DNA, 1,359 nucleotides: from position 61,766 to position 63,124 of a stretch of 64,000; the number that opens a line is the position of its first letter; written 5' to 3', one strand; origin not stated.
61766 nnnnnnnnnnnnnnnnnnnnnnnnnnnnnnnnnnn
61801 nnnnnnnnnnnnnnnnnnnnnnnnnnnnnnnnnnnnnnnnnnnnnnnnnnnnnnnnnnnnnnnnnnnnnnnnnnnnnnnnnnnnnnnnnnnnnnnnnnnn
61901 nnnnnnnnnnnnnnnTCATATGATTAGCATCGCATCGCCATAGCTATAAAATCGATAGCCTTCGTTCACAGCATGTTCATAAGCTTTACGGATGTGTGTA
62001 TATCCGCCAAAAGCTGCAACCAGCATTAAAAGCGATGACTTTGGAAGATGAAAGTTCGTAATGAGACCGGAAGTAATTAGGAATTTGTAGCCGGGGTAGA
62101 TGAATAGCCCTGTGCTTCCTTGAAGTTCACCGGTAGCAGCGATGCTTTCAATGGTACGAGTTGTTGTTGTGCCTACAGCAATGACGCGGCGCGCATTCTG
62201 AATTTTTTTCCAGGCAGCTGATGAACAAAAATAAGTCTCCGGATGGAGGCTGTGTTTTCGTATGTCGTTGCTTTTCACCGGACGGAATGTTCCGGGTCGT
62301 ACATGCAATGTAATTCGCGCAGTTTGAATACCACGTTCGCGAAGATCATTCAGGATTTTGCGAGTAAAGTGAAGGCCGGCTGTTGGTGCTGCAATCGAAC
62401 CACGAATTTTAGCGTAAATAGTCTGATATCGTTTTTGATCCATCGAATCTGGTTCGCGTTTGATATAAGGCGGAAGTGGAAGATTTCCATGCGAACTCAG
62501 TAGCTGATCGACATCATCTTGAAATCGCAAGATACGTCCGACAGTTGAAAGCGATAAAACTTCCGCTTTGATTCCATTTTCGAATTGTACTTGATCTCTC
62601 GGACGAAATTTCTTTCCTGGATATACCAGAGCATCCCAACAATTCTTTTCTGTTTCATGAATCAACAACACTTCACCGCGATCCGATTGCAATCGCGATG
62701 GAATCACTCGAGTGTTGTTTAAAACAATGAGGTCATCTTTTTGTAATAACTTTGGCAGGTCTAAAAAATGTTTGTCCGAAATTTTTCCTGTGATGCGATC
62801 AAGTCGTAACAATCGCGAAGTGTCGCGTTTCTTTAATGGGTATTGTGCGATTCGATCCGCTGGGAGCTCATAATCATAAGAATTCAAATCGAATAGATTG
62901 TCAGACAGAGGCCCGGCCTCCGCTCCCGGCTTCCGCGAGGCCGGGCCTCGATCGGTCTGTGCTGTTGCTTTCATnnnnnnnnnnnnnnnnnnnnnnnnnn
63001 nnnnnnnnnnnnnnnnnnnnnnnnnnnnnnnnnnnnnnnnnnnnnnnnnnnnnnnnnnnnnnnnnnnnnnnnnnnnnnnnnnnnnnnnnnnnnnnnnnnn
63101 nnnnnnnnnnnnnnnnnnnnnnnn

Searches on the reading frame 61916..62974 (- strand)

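Call 73: search_protein_families(library=pfam, proteins=[window:61916-62974:-], max_evalue=0.00001)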
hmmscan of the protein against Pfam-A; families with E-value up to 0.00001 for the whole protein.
window:61916-62974:- (352 aa): 1 family
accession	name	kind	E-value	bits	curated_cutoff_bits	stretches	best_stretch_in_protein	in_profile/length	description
PF02547.20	Queuosine_synth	-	1.4e-118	396.1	25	1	31-351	2-322/322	Queuosine biosynthesis protein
